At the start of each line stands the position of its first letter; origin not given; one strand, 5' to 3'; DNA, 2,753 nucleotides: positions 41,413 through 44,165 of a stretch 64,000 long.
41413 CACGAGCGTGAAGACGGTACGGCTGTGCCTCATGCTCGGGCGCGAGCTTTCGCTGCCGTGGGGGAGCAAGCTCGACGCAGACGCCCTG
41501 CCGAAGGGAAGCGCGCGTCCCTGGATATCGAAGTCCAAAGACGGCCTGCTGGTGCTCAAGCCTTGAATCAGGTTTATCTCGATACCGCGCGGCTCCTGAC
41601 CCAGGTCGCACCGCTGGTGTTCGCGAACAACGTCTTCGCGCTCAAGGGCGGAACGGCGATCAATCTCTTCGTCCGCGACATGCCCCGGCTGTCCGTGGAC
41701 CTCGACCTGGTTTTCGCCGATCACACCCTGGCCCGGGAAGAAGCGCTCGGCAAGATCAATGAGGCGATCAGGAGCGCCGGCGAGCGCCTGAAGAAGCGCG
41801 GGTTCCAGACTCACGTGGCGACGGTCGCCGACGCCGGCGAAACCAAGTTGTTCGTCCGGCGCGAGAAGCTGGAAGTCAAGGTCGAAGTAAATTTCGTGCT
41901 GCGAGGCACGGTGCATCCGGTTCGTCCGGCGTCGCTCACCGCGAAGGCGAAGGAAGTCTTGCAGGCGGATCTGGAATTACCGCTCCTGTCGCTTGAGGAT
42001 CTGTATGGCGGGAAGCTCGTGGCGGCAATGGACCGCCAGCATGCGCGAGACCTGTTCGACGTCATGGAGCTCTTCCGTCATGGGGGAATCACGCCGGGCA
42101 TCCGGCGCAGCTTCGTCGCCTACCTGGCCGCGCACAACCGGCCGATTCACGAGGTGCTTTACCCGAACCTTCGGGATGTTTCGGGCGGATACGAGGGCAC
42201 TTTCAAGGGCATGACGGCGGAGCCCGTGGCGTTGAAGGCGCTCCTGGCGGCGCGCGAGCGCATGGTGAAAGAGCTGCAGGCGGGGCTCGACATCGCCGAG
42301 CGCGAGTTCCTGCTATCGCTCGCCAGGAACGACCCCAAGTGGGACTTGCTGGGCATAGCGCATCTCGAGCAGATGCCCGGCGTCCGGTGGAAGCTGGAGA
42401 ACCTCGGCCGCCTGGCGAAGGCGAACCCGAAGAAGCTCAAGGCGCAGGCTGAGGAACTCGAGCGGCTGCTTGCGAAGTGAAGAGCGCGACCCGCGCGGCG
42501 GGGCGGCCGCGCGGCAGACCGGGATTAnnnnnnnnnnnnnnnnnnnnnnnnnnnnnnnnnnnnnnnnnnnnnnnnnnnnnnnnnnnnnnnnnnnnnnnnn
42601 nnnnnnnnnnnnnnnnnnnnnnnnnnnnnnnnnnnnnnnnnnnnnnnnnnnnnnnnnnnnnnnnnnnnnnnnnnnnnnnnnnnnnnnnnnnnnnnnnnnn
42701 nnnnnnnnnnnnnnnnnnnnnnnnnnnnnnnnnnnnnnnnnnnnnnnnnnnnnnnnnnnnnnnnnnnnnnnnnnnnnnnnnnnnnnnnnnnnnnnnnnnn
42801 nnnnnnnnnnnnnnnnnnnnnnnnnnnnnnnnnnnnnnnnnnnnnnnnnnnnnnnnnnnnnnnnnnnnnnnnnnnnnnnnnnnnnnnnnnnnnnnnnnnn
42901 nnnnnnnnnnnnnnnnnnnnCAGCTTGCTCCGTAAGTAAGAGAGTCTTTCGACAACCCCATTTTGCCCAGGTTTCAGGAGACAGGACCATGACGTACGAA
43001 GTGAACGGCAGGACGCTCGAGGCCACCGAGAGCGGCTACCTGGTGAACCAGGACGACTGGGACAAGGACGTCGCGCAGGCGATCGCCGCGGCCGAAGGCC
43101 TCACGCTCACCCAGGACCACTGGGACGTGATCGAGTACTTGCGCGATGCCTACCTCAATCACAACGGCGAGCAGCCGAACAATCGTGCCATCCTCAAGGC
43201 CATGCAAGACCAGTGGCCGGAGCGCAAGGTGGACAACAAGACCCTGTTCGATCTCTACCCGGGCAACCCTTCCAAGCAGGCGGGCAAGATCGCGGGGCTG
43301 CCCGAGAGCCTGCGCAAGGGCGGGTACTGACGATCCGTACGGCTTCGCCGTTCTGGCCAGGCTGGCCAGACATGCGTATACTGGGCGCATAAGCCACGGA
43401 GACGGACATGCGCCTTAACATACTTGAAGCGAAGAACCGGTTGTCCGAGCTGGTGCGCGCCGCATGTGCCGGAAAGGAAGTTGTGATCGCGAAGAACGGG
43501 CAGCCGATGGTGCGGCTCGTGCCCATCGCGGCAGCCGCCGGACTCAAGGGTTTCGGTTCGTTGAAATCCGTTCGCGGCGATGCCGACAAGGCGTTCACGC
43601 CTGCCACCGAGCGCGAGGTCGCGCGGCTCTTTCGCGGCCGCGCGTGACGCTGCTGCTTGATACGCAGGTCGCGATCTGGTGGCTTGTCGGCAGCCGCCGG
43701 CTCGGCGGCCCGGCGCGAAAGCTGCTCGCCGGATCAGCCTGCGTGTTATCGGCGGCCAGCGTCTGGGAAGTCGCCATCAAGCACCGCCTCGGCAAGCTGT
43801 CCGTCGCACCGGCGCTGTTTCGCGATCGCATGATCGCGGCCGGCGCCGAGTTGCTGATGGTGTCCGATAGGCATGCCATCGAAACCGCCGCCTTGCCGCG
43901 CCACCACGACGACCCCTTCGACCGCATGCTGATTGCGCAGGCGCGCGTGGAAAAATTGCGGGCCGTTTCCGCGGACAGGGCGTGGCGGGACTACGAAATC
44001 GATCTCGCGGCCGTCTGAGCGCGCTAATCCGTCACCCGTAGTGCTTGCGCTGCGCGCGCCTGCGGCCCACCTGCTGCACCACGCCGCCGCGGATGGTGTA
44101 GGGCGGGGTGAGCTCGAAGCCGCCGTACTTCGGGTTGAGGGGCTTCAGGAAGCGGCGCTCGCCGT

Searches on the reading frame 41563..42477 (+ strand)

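Call 51: search_protein_families(library=pfam, proteins=[window:41563-42477:+], max_evalue=0.001)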
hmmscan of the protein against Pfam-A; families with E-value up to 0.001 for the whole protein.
seq(305 aa): 1 family
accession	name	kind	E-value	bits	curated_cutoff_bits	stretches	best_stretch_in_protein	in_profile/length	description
PF08843.17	AbiEii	-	9.1e-39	134.2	22.5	1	10-272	1-230/238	Nucleotidyl transferase AbiEii toxin, Type IV TA system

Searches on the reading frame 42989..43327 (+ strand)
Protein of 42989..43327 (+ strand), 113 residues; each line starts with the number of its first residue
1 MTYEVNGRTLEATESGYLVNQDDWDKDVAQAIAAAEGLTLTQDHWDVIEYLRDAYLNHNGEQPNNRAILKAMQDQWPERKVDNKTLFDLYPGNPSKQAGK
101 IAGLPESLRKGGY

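Call 26: search_protein_families(library=ncbifam, proteins=[window:42989-43327:+], max_evalue=0.001)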
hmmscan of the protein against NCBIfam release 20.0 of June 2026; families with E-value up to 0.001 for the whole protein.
window:42989-43327:+ (113 aa): 2 families
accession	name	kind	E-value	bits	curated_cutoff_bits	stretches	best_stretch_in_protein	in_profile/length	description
TIGR03342.1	dsrC_tusE_dsvC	subfamily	4e-29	101.1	53.5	1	4-106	2-103/108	TusE/DsrC/DsvC family sulfur relay protein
NF008562.0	PRK11508.1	equivalog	4.1e-25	88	191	1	5-108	4-106/109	sulfurtransferase TusE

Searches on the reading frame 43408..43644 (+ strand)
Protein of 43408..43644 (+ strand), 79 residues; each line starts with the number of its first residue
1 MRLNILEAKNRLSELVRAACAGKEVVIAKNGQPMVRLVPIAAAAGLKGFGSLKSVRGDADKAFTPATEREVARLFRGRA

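Call 51: search_protein_families(library=pfam, proteins=[window:43408-43644:+], max_evalue=0.001)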
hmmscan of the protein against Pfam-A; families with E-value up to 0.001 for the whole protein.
window:43408-43644:+ (79 aa): 1 family
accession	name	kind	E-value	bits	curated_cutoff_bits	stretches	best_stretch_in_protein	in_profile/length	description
PF02604.26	PhdYeFM_antitox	-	2.7e-09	37.1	29.8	1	4-58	5-60/74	Antitoxin Phd_YefM, type II toxin-antitoxin system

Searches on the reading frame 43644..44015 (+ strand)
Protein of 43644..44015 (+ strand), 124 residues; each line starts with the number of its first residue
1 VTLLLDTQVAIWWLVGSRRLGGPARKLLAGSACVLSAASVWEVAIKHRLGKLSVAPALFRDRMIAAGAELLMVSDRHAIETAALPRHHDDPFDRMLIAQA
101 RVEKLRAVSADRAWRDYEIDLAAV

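Call 51: search_protein_families(library=pfam, proteins=[window:43644-44015:+], max_evalue=0.001)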
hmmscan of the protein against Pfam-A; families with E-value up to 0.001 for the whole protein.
seq(124 aa): 1 family
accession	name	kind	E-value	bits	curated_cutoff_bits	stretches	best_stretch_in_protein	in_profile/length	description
PF01850.27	PIN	-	5.9e-16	59.6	23.6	1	4-117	2-117/120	PIN domain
